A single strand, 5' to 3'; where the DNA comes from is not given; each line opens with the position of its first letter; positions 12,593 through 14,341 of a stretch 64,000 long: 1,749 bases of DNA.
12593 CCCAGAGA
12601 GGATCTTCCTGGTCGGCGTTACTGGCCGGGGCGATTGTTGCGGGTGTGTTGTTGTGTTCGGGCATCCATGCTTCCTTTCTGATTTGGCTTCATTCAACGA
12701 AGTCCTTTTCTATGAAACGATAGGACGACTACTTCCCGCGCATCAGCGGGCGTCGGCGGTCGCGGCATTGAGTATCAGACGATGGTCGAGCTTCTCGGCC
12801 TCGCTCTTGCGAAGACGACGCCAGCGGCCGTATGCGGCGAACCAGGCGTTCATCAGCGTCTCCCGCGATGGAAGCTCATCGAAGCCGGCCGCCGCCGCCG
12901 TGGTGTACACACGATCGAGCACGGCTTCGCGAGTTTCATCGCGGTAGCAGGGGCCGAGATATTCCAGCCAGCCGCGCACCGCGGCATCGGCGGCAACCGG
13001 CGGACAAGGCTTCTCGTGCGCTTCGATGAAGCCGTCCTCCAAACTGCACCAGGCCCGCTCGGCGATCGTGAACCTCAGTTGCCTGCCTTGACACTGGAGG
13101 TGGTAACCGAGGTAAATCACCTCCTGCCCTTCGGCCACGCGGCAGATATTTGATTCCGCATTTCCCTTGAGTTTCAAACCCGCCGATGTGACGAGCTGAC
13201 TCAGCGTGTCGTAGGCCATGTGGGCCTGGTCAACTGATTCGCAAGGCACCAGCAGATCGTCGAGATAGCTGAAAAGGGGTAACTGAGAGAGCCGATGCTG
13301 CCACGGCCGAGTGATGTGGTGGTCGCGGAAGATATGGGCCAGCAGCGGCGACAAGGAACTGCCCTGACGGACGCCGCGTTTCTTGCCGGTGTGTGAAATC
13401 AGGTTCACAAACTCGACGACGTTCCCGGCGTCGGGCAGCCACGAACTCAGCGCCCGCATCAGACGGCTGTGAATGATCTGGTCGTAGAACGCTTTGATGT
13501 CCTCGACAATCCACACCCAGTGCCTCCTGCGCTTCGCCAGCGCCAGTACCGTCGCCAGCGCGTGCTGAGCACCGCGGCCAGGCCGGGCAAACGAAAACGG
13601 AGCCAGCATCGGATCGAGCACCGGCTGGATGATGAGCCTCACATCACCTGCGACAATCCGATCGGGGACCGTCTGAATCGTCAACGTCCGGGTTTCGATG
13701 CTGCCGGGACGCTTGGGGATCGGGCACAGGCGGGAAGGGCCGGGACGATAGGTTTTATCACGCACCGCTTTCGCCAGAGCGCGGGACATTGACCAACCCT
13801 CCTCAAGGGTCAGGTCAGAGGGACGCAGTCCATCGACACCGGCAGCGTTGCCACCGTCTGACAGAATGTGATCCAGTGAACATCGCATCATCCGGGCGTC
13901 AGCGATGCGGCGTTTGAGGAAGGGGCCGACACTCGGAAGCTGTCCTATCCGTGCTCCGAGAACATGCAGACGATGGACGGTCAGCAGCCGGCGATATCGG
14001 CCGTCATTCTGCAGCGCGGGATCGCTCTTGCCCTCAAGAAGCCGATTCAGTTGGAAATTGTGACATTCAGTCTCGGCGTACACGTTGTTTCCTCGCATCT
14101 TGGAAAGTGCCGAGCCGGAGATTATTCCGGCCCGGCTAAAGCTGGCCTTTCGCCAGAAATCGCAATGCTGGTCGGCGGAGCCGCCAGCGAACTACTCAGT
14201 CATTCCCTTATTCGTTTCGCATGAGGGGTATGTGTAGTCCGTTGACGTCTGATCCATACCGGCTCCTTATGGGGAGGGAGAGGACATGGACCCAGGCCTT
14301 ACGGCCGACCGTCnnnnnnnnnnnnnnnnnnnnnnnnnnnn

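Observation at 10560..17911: Candidate undescribed RT-based system: 9-gene co-directional cassette around a stand-alone group-II-like reverse transcriptase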

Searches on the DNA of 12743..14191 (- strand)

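Call 81: build_rna_model(alignment_id=A8, structure=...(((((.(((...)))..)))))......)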
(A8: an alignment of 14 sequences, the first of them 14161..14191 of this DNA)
Model R1 built from alignment A8 (14 sequences, 31 columns); structure: as given.
model positions 31; base pairs 8; branch points 0; effective number of sequences 14; information 0.727 bits per position. Calibrated on 0.2 Mb of random sequence (short: E-values are rough).
structure used (alignment columns):
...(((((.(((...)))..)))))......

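Call 82: search_with_rna_model(model_id=R1, sources=[window, L001, L003, L004, L005, L006, L007, L008, L009, L010, L011, L012, L013, L014, L015, L016, L017, L018, L019, L020, L021, L022, L023, L024, L025, L026, L027, L028, L029, L030, L031, L032, L033], max_evalue=5)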
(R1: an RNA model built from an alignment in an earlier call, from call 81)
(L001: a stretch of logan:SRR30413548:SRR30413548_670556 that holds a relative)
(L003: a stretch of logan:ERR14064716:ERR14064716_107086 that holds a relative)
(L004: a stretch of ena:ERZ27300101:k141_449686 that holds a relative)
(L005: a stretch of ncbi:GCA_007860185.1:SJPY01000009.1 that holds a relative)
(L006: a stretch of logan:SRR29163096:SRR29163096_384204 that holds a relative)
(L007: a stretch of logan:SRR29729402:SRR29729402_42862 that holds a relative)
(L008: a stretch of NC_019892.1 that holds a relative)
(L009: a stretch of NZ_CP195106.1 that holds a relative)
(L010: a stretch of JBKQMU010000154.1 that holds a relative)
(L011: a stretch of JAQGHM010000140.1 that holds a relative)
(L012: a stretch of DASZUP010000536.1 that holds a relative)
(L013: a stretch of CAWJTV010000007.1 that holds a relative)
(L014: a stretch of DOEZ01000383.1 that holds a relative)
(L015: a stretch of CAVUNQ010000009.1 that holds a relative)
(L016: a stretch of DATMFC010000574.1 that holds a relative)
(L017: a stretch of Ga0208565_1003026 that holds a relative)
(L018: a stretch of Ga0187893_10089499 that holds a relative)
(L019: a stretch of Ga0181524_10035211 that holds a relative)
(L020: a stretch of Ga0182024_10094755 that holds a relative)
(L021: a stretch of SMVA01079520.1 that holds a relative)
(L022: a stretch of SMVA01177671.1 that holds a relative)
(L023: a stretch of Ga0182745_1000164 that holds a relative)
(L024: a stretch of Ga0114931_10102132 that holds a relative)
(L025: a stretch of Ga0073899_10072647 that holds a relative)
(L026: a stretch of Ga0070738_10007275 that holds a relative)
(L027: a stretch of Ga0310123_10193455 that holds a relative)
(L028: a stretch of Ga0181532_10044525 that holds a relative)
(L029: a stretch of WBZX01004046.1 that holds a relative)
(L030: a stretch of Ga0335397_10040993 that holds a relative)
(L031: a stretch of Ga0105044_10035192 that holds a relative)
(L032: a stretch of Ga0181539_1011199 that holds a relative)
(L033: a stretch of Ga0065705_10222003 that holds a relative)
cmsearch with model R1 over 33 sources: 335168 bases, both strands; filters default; matches with E-value up to 5: 46.
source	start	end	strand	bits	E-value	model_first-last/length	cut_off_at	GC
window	14161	14191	-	29.9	1.7e-05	1-31/31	no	0.71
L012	5594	5624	+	29.7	2e-05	1-31/31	no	0.74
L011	3916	3946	+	28.2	5.7e-05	1-31/31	no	0.68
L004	894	924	+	27.1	0.00012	1-31/31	no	0.58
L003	2337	2367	+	25.8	0.00028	1-31/31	no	0.55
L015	13283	13313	+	24.8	0.00057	1-31/31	no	0.71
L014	12699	12729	+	24.7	0.00062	1-31/31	no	0.71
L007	2456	2486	+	24.4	0.00075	1-31/31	no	0.68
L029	1395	1425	+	24.3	0.00079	1-31/31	no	0.65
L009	13482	13512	+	24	0.001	1-31/31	no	0.74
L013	13336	13366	+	23.5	0.0014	1-31/31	no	0.71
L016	5527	5557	+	23.4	0.0014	1-31/31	no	0.48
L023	11665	11695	+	23.4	0.0014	1-31/31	no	0.48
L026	7829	7859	+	22.6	0.0026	1-31/31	no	0.74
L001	7026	7056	+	21.8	0.0044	1-31/31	no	0.65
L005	12927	12957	+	20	0.015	1-31/31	no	0.45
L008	5521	5551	-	19.9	0.016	1-31/31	no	0.87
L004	2233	2263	-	16.9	0.13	1-31/31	no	0.68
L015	10702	10732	+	16.2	0.2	1-31/31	no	0.77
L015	10200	10230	-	15.8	0.26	1-31/31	no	0.74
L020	4359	4376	+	15.7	0.27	1-18/31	3'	0.83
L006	1767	1796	+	15.7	0.28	1-31/31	no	0.87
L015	11985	12015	+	15.2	0.39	1-31/31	no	0.87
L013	7041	7083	+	15.2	0.39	1-31/31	no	0.58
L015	7027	7057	+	13.8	1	1-31/31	no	0.71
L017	3235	3265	+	13.4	1.3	1-31/31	no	0.68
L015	21107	21137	+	12.9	1.8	1-31/31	no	0.65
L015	2127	2155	-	12.5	2.4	1-31/31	no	0.59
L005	3135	3165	-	12.5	2.4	1-31/31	no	0.74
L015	17902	17932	-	12.3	2.8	1-31/31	no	0.81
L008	19494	19523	-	12.2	3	1-31/31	no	0.7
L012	13267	13297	+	12.2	3.1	1-31/31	no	0.61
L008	13653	13703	+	11.8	3.8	1-31/31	no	0.69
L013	6813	6843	-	11.8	4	1-31/31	no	0.61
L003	4215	4246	-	11.8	4.1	1-31/31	no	0.75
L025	1914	1944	+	11.6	4.4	1-31/31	no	0.61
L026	4821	4851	+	11.6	4.5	1-31/31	no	0.87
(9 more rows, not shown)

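Call 86: build_rna_model(alignment_id=A11, structure=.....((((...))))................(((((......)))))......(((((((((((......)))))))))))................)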
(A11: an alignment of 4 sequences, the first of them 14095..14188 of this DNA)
Model R2 built from alignment A11 (4 sequences, 98 columns); structure: as given.
model positions 94; base pairs 20; branch points 2; effective number of sequences 2.02; information 0.608 bits per position. Calibrated on 0.2 Mb of random sequence (short: E-values are rough).
structure used (alignment columns):
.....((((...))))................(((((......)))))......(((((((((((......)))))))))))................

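Call 87: search_with_rna_model(model_id=R2, sources=[window, L001, L003, L004, L005, L006, L007, L008, L009, L010, L011, L012, L013, L014, L015, L016, L017, L018, L019, L020, L021, L022, L024, L025, L026, L027, L028, L029, L030, L031, L032, L033], max_evalue=1, make_alignment=true, show_alignments=0)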
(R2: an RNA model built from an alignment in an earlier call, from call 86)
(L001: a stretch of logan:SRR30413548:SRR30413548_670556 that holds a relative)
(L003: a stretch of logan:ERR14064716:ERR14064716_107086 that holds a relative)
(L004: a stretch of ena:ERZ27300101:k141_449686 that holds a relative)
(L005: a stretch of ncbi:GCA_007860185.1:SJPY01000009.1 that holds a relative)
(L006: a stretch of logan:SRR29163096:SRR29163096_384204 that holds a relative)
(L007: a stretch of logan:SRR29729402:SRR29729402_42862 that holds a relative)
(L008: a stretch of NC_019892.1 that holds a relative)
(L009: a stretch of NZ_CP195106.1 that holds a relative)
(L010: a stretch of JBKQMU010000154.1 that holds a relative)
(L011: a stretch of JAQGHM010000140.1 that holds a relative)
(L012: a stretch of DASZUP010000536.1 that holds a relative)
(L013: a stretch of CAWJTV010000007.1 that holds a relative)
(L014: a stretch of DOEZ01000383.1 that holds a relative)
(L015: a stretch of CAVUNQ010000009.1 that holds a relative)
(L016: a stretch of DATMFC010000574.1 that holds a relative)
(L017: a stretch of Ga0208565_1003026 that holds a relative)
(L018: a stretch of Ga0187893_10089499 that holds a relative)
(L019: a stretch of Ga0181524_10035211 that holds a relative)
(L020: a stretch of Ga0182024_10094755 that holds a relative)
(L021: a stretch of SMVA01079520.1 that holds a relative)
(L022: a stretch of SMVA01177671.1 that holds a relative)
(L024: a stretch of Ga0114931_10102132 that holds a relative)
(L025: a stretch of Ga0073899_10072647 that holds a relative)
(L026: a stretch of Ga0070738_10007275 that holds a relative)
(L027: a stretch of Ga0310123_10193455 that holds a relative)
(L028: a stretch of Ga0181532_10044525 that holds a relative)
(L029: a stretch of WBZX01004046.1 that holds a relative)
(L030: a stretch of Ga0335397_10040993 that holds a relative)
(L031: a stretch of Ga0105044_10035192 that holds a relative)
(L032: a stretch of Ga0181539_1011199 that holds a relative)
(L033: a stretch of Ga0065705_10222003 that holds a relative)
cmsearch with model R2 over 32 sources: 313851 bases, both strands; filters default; matches with E-value up to 1: 14.
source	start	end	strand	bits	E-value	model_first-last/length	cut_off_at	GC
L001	7029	7122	+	90.1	3.1e-19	1-94/94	no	0.62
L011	3919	4012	+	88.3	8.1e-19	1-94/94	no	0.63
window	14095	14188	-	85.7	3.4e-18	1-94/94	no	0.62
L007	2459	2555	+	81.6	3.3e-17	1-94/94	no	0.69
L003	2340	2433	+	26.3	0.00051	1-94/94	no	0.63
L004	897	993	+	23.6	0.0022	1-94/94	no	0.53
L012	5597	5698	+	21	0.0091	1-94/94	no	0.67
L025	1917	2004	+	18.6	0.035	1-94/94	no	0.58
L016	5530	5624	+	18.1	0.047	1-94/94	no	0.52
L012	8678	8765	-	13.6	0.54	1-94/94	no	0.66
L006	3593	3707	+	13.3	0.62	1-94/94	no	0.71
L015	13286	13379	+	13.2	0.69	1-94/94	no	0.71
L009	4308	4401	-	12.7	0.86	1-94/94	no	0.43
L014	2025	2126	-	12.6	0.92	1-94/94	no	0.7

Alignment A12: 14 matches aligned to the model, 165 columns, each read 5' to 3' on its own strand. Consensus structure (alignment columns), stored with it:
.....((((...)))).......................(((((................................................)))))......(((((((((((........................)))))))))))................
